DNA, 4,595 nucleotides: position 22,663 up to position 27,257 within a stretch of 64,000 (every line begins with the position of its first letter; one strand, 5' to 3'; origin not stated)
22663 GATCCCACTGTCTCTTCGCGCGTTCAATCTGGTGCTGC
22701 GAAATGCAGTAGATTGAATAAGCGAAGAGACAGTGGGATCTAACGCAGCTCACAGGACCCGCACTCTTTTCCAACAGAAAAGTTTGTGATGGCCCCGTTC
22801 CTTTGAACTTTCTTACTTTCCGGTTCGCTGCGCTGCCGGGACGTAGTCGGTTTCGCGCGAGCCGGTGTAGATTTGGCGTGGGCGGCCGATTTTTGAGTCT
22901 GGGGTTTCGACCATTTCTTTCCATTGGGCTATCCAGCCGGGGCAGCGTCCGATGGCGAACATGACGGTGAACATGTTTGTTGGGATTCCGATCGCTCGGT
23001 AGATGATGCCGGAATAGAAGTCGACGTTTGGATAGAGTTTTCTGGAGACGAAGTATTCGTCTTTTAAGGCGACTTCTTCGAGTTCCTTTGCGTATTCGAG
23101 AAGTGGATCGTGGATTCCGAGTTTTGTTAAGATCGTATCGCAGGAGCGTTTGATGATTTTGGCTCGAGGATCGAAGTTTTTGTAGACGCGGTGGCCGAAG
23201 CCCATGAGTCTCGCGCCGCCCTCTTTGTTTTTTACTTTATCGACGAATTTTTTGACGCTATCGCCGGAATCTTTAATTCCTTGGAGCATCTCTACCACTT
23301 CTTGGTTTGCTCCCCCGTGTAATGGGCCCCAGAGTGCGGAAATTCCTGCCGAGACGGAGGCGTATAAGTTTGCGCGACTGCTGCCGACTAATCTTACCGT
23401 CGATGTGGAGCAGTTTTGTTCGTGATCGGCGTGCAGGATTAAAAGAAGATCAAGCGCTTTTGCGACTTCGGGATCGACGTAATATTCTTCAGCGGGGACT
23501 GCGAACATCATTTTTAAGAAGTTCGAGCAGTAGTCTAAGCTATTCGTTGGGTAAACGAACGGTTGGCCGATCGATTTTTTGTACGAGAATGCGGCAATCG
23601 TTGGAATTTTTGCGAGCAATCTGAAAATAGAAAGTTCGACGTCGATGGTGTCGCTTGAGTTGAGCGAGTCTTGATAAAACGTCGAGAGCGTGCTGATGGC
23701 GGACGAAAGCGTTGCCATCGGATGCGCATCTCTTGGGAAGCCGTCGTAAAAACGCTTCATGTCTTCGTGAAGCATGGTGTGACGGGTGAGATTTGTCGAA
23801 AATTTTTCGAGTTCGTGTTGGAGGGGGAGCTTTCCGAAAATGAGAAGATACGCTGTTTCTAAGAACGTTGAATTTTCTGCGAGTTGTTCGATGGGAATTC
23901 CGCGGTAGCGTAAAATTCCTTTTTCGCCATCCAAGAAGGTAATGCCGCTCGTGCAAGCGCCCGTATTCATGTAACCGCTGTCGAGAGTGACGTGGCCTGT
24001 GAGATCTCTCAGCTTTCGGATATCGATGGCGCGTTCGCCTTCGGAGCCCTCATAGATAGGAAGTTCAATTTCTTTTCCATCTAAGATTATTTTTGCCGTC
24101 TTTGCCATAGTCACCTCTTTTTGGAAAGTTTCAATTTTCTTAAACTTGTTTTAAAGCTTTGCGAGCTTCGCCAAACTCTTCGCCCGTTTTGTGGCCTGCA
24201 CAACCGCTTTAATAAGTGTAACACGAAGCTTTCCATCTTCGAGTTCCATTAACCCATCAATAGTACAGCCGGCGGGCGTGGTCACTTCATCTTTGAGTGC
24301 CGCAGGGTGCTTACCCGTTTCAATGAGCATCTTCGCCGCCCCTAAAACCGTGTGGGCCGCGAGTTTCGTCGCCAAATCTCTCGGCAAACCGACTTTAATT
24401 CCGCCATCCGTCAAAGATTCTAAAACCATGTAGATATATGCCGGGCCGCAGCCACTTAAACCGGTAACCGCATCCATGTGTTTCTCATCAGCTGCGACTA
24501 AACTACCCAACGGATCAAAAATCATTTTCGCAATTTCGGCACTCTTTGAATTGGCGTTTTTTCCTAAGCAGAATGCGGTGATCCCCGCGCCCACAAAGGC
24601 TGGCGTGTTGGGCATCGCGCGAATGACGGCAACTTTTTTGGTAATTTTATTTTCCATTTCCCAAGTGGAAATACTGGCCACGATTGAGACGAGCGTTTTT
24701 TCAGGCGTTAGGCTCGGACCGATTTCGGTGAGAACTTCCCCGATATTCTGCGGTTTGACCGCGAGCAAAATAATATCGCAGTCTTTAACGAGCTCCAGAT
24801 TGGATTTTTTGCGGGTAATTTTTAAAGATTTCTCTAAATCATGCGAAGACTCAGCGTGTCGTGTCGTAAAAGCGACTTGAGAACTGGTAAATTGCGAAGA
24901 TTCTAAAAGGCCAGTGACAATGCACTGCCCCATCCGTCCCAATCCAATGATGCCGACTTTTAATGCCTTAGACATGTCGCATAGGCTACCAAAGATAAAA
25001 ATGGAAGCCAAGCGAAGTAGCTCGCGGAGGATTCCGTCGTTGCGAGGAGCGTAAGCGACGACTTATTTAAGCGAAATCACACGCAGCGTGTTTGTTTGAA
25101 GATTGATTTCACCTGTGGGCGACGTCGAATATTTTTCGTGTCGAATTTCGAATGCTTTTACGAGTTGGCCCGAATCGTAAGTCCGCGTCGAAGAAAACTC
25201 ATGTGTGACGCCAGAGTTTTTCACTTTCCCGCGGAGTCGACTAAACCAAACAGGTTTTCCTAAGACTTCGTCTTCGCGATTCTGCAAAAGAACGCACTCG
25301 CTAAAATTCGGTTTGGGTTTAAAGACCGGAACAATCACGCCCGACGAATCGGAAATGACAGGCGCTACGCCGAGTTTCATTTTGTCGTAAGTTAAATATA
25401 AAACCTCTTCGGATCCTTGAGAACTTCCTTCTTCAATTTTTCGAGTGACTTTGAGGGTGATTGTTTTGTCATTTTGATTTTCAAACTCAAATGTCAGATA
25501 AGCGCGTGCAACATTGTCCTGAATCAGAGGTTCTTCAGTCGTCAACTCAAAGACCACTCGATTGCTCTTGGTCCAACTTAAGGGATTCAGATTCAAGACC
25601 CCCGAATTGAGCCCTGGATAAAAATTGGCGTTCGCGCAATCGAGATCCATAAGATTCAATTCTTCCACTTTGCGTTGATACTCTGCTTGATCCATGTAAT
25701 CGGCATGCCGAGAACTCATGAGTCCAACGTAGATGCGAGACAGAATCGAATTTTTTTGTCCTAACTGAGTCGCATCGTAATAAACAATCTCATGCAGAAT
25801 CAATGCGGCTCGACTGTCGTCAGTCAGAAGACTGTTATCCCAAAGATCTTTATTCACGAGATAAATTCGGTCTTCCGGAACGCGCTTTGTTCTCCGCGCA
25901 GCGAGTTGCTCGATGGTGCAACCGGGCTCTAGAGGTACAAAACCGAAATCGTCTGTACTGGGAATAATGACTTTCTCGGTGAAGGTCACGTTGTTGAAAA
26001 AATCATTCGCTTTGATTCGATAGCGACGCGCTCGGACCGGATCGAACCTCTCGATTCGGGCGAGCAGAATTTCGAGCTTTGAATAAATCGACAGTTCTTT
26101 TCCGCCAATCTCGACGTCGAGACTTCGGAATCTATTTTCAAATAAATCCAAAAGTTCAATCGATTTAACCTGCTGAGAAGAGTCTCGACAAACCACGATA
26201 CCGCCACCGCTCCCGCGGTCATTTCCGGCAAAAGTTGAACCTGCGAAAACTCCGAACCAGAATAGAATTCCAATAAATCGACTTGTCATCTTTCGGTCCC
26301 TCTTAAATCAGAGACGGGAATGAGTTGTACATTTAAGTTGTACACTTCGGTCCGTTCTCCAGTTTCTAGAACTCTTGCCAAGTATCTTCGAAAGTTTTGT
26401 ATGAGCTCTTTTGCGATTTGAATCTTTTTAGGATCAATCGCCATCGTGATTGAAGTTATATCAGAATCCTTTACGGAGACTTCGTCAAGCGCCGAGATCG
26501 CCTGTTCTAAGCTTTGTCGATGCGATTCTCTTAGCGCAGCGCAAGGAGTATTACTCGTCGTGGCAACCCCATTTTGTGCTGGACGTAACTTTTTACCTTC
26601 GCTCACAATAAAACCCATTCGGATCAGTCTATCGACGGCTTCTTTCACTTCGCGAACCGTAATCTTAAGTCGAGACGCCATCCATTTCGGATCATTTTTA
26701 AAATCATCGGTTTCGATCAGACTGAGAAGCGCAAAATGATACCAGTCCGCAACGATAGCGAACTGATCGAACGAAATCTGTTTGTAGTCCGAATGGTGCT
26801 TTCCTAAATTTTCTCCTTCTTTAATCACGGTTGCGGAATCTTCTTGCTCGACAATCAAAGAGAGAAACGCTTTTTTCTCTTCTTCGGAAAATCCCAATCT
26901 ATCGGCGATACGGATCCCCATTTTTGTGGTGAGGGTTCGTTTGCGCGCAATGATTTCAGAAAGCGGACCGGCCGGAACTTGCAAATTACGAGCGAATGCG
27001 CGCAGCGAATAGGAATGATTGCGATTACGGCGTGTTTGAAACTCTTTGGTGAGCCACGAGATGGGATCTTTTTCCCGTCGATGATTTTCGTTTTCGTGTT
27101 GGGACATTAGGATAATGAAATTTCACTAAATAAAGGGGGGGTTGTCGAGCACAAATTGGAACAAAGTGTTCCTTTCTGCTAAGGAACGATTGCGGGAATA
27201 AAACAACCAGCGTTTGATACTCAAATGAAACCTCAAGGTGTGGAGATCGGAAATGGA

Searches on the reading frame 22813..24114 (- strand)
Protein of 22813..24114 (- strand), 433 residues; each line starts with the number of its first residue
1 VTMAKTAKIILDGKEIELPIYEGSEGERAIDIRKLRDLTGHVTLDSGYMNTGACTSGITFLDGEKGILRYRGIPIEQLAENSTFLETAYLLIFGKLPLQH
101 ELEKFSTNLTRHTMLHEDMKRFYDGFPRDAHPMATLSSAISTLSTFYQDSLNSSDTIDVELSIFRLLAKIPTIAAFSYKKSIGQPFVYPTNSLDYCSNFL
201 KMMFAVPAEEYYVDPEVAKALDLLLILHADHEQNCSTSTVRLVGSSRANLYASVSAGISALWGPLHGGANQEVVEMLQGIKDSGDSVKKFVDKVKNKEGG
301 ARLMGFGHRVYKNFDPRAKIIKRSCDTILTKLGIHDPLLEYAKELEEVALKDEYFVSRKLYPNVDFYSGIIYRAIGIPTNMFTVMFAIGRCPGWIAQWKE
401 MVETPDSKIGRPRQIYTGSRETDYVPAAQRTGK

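Call 12: search_protein_families(library=pfam, proteins=[window:22813-24114:-], max_evalue=0.001)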
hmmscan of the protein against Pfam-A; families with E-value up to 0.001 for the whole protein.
window:22813-24114:- (433 aa): 1 family
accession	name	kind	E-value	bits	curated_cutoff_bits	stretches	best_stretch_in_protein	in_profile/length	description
PF00285.26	Citrate_synt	-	2e-141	471.6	27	1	47-413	1-357/357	Citrate synthase, C-terminal domain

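Call 52: find_related_loci(query=window:22813-24114:-, collection=genome_contigs, flank=10000)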
Query window:22813-24114:- (433 aa) in genome_contigs; peptide patterns used: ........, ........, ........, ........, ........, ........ (x = any residue, [..] = any of these).
600 stretches matched a pattern (row limit reached: there are more); 600 encode a relative of the query (tblastn E <= 1e-3); the best 80 are kept; 80 distinct loci.
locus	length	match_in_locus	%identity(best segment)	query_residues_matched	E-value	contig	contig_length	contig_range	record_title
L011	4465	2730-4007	74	6-430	0e+0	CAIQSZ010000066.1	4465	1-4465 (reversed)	MAG: uncultured Elusimicrobia bacterium isolate I2_bin-066 genome assembly, contig: bin-066:066/493, whole genome shotgu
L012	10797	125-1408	68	3-430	0e+0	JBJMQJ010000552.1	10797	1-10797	MAG: Myxococcales bacterium isolate H1_18_all_fractions_conc_118_70_14 k255_7759891, whole genome shotgun sequence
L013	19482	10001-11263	69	3-424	0e+0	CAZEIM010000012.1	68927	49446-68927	MAG TPA_asm: uncultured Flavobacteriales bacterium isolate SRP290908_co2_162 genome assembly, contig: NODE_436_length_68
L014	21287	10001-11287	66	3-431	0e+0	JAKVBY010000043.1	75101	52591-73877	MAG: Pirellulaceae bacterium isolate ALOHA_ZT_40 ZT-Pirellulaceae-1_43, whole genome shotgun sequence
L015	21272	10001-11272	67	7-430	0e+0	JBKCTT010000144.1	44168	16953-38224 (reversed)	MAG: Pirellula sp. isolate samp_2047_concoct_2026 samp_2047_2066508, whole genome shotgun sequence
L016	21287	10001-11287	66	2-430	0e+0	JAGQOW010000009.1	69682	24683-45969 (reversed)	MAG: Planctomycetales bacterium isolate HKST-UBA24 NODE_10_length_69682_cov_4.070627, whole genome shotgun sequence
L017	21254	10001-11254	68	14-430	0e+0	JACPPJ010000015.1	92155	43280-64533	MAG: Acidobacteria bacterium isolate NC_groundwater_624_Ag_B-0.1um_57_70 B_1_S1_Biohub_coassembly_k141_1301185, whole ge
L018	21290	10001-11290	66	2-430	0e+0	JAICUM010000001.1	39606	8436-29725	MAG: Pirellulales bacterium isolate GZL_ISSM_2_bin.79 k141_4926321_length_39606_cov_13.0537, whole genome shotgun sequen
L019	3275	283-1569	65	2-430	0e+0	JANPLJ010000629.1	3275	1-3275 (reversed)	MAG: Pirellulaceae bacterium isolate VAR_61_concoct_3_sub VAR_61_k141_1607642, whole genome shotgun sequence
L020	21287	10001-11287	66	2-430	0e+0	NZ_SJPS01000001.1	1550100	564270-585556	Bythopirellula polymerisocia strain Pla144 Pla144_contig00001, whole genome shotgun sequence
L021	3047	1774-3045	66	6-429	0e+0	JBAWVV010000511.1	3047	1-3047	MAG: Planctomycetia bacterium isolate ELA020 MAG020_511, whole genome shotgun sequence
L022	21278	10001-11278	66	5-426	0e+0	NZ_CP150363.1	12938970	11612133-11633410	Sorangium sp. So ce1335 chromosome, complete genome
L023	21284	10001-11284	67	3-430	0e+0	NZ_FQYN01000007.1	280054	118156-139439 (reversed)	Hymenobacter daecheongensis DSM 21074, whole genome shotgun sequence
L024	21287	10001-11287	67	3-431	0e+0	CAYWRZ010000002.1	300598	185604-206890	MAG TPA_asm: uncultured Weeksellaceae bacterium isolate SRP344714_co1_200 genome assembly, contig: NODE_56_length_300598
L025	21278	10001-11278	65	1-425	0e+0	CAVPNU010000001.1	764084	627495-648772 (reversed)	MAG: uncultured Actinomycetota bacterium isolate MFD10113.bin.2.119 genome assembly, contig: contig_10822, whole genome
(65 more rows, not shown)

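Call 62: list_cluster_members(proteins=[P0002, P0001, P0013, P0036, P0109, P0113, window:22816-24114:-, window:33515-33937:-])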
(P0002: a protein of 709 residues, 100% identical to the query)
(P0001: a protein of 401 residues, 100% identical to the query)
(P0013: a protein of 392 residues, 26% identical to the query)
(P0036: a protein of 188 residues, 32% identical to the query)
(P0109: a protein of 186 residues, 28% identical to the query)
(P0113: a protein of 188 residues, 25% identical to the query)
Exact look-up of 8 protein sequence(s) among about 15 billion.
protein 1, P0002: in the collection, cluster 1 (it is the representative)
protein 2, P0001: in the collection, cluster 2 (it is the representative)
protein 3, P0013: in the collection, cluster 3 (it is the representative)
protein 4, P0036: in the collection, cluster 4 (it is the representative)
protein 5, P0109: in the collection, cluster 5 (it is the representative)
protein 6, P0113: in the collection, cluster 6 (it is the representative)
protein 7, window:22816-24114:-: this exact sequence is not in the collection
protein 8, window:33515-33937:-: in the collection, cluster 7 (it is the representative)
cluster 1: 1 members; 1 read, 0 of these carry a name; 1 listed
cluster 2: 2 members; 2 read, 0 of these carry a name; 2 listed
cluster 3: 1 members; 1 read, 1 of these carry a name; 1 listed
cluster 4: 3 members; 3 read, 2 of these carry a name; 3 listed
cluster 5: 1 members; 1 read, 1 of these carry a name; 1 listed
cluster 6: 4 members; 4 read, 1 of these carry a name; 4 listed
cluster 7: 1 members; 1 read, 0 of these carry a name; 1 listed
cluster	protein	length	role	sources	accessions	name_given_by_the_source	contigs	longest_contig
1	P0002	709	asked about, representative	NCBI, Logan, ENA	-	-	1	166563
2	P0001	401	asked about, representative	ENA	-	-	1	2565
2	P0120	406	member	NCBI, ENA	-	-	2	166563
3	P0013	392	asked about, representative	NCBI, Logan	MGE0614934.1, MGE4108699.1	MAG: hypothetical protein AB7P04_04785 [Bacteriovoracia bacterium]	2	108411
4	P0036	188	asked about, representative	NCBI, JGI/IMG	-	hypothetical protein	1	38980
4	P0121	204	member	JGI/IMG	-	hypothetical protein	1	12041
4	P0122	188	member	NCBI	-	-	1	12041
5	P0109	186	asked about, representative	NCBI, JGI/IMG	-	hypothetical protein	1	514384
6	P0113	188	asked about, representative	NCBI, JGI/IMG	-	hypothetical protein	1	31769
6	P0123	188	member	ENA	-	-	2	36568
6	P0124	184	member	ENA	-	-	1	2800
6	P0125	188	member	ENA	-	-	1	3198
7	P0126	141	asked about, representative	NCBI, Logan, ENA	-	-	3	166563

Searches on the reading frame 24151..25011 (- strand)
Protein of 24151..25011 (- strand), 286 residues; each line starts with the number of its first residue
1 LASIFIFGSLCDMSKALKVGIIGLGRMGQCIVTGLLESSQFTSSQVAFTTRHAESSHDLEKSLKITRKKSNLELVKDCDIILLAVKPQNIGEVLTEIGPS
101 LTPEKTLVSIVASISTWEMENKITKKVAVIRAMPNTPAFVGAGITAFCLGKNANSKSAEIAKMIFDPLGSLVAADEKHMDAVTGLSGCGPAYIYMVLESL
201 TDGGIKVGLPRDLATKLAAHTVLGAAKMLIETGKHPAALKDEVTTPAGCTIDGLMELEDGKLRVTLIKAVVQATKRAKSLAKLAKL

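Call 12: search_protein_families(library=pfam, proteins=[window:24151-25011:-], max_evalue=0.001)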
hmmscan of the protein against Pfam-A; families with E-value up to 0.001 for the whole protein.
window:24151-25011:- (286 aa): 7 families
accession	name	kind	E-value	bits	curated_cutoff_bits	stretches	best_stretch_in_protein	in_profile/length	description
PF14748.11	P5CR_dimer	-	6.8e-41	139.2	25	1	176-280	1-105/105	Pyrroline-5-carboxylate reductase dimerisation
PF03807.23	F420_oxidored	-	3.3e-18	66.5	21.6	1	18-112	1-93/94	NADP oxidoreductase coenzyme F420-dependent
PF03446.21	NAD_binding_2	-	1e-06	29.3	21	1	18-110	1-92/161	NAD binding domain of 6-phosphogluconate dehydrogenase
PF02153.23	PDH_N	-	5.7e-05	23.1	26.5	1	57-114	23-81/154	Prephenate dehydrogenase, nucleotide-binding domain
PF02558.23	ApbA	-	8.4e-05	22.7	22.2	1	19-113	1-102/150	Ketopantoate reductase PanE/ApbA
PF01408.29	GFO_IDH_MocA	-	0.00015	22.9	24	1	17-89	1-74/120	Oxidoreductase family, NAD-binding Rossmann fold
PF02826.25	2-Hacid_dh_C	-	0.00095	19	25.1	0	17-86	37-100/178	D-isomer specific 2-hydroxyacid dehydrogenase, NAD binding domain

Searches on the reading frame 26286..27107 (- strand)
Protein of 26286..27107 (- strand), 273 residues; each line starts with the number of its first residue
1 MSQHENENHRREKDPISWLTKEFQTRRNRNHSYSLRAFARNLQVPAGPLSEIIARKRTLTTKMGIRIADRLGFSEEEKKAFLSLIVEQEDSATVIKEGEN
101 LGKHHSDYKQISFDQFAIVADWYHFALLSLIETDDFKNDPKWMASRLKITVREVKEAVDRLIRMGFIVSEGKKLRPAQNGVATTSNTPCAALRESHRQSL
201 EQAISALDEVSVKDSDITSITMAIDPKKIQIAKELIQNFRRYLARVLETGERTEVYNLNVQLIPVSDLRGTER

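Call 12: search_protein_families(library=pfam, proteins=[window:26286-27107:-], max_evalue=0.001)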
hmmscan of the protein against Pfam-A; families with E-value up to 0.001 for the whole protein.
window:26286-27107:- (273 aa): 1 family
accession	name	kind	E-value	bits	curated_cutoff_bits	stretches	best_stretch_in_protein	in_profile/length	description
PF14394.12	DUF4423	-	9.4e-48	162.6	30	1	104-265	3-165/165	Domain of unknown function (DUF4423)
